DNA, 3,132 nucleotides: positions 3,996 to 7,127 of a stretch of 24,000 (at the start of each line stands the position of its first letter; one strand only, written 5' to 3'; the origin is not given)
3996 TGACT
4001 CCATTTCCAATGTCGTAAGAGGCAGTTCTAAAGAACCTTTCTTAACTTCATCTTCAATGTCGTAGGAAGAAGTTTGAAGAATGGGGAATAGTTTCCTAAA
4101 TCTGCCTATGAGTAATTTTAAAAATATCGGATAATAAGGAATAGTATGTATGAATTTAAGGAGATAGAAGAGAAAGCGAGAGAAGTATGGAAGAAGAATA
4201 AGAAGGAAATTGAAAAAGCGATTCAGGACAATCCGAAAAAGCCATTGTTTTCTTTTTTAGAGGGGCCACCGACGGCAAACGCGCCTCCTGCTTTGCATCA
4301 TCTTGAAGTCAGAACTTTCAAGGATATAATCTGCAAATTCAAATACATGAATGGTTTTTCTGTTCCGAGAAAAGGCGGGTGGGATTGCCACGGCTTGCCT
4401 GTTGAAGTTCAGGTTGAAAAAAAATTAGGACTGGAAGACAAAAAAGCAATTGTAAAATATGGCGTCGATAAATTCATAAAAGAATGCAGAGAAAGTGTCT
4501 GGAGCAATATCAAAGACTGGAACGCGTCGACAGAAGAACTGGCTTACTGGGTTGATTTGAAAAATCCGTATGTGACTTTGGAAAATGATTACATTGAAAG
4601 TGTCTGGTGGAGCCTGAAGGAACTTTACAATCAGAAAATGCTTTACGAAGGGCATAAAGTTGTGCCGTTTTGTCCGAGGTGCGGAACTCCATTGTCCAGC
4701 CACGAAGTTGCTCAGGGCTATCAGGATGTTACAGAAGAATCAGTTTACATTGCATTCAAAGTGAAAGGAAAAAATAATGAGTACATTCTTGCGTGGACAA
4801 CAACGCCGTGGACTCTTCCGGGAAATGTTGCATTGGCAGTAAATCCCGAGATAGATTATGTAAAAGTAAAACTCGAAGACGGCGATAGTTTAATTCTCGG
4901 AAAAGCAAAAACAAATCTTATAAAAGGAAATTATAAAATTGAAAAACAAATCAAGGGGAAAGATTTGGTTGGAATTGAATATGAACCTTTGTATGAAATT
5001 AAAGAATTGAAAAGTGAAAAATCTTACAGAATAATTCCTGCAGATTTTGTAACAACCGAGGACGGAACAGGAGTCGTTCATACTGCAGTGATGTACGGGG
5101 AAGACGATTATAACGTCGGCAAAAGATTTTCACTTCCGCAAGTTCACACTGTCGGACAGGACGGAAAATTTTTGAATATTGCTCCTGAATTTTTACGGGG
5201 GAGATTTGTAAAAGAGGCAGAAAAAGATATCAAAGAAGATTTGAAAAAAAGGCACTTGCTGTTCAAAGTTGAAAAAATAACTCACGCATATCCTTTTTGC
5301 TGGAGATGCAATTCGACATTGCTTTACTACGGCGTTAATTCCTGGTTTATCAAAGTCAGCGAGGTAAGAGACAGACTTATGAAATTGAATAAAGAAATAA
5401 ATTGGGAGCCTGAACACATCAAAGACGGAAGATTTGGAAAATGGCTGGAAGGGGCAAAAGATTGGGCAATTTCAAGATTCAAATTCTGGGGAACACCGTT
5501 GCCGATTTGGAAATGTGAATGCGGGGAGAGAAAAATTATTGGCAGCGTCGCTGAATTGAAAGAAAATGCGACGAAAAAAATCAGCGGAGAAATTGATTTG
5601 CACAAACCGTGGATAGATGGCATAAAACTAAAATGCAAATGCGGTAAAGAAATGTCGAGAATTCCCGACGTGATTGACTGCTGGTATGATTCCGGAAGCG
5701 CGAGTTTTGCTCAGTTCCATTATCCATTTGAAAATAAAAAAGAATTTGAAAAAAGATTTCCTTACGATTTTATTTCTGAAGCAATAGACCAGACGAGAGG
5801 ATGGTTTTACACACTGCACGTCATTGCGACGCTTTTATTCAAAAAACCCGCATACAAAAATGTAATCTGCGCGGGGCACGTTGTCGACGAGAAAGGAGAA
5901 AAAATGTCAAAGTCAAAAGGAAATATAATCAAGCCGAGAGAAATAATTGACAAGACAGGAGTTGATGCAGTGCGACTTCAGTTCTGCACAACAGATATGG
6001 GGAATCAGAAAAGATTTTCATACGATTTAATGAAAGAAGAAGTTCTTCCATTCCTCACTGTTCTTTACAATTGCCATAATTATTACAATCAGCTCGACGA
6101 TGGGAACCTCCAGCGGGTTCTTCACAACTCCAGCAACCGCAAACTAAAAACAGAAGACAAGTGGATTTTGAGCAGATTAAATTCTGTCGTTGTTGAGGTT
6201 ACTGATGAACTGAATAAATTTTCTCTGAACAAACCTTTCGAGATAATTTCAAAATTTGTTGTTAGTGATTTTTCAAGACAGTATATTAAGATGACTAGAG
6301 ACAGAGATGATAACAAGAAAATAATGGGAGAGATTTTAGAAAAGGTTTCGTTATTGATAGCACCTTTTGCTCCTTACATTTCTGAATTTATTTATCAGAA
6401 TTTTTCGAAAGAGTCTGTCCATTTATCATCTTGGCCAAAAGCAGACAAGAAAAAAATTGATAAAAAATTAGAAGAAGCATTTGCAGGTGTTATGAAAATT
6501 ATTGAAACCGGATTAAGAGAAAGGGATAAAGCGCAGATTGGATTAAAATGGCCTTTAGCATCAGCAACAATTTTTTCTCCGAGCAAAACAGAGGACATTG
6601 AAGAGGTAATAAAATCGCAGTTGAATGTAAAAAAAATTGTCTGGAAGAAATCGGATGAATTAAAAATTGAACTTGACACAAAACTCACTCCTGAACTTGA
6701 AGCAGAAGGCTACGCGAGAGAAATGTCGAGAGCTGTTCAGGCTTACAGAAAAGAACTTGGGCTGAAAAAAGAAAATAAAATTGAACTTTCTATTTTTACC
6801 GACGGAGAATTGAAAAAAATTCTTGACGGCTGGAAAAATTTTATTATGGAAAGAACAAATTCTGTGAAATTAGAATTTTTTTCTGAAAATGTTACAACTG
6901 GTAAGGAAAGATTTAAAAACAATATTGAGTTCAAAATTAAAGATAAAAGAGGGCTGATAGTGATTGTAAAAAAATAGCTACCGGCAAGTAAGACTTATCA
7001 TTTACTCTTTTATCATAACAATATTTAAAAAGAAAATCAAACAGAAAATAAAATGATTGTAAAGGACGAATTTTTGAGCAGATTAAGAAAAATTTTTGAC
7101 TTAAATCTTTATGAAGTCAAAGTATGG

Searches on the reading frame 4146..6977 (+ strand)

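Call 8: search_protein_families(library=pfam, proteins=[window:4146-6977:+])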
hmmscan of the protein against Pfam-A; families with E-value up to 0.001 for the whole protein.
window:4146-6977:+ (943 aa): 4 families
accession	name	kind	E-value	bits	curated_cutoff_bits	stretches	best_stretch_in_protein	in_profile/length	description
PF00133.28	tRNA-synt_1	-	8.3e-117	390.9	22.7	1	13-624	4-413/414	tRNA synthetases class I (I, L, M and V)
PF08264.19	Anticodon_1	-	2.9e-30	105.5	25.1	1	671-804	1-144/148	Anticodon-binding domain of tRNA ligase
PF19302.4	DUF5915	-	8.1e-16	58.6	27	1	820-918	81-179/195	Domain of unknown function (DUF5915)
PF09334.17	tRNA-synt_1g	-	4.5e-14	52.5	20.1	1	554-616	295-357/391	tRNA synthetases class I (M)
